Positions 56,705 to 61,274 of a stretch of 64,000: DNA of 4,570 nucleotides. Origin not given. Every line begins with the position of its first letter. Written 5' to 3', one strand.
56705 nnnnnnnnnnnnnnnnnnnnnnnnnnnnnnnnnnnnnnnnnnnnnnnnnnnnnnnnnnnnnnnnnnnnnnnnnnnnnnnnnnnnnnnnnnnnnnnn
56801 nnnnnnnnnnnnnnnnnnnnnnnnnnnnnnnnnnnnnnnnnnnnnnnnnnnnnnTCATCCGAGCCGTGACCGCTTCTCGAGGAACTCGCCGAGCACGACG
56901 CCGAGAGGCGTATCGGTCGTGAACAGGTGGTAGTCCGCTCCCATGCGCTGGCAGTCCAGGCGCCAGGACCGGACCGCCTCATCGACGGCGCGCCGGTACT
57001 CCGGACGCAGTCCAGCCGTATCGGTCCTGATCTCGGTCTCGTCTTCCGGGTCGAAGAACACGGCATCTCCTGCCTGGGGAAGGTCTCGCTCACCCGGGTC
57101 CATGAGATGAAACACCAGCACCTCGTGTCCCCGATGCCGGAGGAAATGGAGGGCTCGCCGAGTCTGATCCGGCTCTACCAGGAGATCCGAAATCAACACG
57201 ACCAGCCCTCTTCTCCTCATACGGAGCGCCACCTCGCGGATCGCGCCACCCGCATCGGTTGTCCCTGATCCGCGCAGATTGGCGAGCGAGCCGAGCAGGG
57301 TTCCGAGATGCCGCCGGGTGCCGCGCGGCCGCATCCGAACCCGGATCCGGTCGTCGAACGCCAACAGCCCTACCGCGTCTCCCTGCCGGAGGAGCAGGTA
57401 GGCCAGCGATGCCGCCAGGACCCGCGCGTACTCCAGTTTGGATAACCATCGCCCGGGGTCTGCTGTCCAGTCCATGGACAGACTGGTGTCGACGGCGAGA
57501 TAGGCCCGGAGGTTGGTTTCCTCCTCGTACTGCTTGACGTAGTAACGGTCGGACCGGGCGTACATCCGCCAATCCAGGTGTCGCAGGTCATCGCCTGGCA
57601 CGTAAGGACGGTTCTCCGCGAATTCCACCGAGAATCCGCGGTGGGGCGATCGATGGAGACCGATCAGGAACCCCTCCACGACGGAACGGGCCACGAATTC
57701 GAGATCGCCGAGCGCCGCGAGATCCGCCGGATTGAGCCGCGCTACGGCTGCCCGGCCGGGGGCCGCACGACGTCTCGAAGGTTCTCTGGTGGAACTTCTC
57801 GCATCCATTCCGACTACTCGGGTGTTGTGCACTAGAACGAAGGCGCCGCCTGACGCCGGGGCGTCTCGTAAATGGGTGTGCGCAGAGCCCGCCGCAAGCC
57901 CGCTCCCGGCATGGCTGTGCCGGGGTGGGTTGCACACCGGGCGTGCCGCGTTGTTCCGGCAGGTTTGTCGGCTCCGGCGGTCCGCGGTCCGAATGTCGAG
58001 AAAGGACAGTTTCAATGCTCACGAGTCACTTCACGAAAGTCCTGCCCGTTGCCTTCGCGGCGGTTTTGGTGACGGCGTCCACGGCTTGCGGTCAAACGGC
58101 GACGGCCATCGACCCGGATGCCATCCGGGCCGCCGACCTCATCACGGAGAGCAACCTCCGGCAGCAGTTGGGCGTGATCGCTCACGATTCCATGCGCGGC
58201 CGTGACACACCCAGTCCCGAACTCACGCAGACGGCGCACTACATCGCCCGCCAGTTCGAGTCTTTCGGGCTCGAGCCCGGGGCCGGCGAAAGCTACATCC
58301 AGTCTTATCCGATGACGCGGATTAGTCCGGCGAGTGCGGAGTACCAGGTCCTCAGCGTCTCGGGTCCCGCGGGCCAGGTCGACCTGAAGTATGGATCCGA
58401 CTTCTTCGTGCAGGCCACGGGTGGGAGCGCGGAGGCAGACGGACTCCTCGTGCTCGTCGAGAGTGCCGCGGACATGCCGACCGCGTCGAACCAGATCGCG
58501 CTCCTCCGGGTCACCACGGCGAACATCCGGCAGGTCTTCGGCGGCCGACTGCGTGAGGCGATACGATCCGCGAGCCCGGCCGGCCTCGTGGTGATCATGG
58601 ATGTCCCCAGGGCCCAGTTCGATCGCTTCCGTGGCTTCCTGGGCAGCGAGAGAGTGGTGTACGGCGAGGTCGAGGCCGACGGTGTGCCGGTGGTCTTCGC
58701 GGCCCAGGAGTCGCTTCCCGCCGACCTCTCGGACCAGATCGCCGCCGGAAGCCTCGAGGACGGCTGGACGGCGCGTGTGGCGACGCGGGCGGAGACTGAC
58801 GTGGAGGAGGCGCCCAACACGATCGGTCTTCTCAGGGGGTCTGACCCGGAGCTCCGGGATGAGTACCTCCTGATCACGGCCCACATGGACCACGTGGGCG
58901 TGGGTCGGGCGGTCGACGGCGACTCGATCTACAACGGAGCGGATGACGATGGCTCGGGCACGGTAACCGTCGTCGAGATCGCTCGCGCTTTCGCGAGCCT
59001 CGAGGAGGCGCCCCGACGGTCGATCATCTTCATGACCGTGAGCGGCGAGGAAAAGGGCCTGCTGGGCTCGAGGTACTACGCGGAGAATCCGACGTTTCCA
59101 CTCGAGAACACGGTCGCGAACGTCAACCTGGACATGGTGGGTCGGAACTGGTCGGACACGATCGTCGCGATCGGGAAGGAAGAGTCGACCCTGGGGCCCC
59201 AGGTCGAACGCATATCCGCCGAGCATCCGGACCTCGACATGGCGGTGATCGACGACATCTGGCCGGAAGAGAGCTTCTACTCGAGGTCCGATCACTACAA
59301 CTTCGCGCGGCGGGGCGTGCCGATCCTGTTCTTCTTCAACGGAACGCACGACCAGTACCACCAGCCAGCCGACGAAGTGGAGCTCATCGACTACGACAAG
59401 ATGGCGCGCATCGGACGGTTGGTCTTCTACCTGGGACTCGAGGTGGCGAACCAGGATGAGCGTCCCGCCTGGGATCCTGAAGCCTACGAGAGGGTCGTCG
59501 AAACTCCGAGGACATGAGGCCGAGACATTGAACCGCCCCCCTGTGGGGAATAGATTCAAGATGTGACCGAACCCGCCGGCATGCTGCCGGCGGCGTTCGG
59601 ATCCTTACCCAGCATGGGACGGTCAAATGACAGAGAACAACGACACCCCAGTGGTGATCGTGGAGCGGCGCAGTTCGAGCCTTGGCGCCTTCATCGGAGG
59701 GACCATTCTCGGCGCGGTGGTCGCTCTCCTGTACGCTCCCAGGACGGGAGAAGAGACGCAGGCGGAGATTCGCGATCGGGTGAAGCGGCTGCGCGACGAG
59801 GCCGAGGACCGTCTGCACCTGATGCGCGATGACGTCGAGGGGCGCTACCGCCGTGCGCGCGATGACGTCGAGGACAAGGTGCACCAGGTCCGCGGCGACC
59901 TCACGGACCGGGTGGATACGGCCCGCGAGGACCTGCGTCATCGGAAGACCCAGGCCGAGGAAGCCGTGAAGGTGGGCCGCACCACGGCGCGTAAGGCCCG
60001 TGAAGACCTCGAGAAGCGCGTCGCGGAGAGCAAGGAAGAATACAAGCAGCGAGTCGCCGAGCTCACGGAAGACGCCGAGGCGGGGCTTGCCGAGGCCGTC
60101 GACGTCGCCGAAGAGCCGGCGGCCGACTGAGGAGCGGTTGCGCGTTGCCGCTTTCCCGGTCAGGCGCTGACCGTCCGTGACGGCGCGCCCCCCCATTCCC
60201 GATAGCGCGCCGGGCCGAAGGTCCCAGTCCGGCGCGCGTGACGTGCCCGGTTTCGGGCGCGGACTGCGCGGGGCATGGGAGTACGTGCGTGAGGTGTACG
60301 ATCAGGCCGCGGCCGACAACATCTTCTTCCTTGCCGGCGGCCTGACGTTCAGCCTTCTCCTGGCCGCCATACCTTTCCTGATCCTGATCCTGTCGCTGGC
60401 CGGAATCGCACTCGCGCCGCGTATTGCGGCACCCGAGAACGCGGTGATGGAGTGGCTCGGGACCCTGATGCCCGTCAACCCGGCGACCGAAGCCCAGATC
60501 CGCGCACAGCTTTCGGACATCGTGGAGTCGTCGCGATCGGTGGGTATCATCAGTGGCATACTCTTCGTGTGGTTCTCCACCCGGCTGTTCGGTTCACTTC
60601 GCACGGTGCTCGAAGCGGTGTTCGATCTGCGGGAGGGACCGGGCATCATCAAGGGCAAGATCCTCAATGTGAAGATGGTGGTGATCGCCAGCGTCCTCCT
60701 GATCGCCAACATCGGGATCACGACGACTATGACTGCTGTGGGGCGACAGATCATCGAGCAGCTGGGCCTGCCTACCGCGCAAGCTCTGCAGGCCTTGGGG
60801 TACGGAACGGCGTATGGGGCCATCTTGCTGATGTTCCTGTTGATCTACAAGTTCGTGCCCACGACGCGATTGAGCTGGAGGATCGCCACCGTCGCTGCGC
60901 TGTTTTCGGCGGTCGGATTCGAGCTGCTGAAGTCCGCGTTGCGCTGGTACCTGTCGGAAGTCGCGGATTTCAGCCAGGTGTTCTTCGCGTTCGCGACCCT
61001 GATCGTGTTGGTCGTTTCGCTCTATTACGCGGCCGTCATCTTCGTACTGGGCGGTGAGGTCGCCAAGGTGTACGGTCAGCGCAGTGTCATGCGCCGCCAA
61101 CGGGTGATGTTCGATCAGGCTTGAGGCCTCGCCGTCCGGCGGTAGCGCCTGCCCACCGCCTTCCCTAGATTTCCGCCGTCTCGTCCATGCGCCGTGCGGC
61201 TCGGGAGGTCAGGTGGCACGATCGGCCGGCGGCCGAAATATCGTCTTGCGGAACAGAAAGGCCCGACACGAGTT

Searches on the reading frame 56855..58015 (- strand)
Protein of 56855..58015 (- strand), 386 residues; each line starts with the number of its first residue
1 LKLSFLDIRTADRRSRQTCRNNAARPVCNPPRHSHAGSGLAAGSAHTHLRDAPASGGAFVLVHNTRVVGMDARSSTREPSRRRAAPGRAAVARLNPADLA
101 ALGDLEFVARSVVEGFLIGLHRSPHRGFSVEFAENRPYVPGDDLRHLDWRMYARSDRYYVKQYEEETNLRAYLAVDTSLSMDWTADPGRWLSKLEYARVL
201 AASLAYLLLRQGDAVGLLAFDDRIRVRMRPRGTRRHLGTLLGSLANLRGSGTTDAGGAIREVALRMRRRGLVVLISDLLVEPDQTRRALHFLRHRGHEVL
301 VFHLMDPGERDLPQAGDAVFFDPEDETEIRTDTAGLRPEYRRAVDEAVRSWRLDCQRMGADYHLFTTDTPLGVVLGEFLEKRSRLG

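Call 13: search_protein_families(library=pfam, proteins=[window:56855-58015:-], max_evalue=0.001)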
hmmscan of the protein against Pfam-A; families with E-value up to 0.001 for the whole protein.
window:56855-58015:- (386 aa): 2 families
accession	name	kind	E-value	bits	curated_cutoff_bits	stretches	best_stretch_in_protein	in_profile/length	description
PF01882.25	DUF58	-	7e-50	169.7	23.4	1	134-346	1-212/216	Protein of unknown function DUF58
PF13519.12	VWA_2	-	8.6e-09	36.4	27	1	173-277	3-105/107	von Willebrand factor type A domain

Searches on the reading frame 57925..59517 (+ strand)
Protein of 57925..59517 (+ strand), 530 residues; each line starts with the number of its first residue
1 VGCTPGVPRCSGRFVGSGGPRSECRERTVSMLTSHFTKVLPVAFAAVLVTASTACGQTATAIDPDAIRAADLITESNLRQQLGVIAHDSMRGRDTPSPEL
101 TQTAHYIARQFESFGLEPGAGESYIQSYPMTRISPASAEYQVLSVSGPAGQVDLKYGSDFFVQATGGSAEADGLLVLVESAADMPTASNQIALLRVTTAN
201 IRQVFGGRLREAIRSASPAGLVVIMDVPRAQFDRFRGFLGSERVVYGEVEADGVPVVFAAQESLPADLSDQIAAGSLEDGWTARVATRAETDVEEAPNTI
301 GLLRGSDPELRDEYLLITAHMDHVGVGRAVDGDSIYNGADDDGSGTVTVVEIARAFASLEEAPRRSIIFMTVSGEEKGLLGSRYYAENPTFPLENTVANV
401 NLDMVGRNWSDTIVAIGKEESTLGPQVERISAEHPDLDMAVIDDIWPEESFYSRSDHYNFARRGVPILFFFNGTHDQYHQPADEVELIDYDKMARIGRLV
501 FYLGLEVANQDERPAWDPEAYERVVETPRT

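Call 13: search_protein_families(library=pfam, proteins=[window:57925-59517:+], max_evalue=0.001)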
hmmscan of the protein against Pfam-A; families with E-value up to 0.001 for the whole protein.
window:57925-59517:+ (530 aa): 2 families
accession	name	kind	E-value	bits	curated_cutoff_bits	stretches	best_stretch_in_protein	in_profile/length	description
PF04389.22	Peptidase_M28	-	4.6e-47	160.7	21.3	1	298-502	1-191/193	Peptidase family M28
PF01546.33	Peptidase_M20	-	1e-05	26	24.6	1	317-392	2-82/206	Peptidase family M20/M25/M40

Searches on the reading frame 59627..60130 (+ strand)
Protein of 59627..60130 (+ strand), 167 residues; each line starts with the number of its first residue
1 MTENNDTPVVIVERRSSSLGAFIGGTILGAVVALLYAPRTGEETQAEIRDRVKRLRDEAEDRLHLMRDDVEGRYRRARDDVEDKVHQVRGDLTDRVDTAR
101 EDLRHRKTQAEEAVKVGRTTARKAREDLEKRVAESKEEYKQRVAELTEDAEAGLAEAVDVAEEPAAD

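Call 13: search_protein_families(library=pfam, proteins=[window:59627-60130:+], max_evalue=0.001)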
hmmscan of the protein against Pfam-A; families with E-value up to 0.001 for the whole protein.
window:59627-60130:+ (167 aa): 3 families
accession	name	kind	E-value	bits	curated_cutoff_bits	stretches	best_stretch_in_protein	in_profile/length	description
PF12732.12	YtxH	-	1.4e-15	57.9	37.5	1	20-101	2-68/71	YtxH-like protein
PF01442.23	Apolipoprotein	-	0.00019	21.6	90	1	42-158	58-167/190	Apolipoprotein A1/A4/E domain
PF24564.1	DUF7605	-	0.00079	19.8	27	0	63-155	51-142/183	Domain of unknown function (DUF7605)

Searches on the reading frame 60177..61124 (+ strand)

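Call 13: search_protein_families(library=pfam, proteins=[window:60177-61124:+], max_evalue=0.001)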
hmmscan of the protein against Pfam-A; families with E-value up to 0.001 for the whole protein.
window:60177-61124:+ (315 aa): 1 family
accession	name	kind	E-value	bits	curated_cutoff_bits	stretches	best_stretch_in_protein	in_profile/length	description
PF03631.20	Virul_fac_BrkB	-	3.6e-41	142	33.7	1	46-302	2-258/259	Virulence factor BrkB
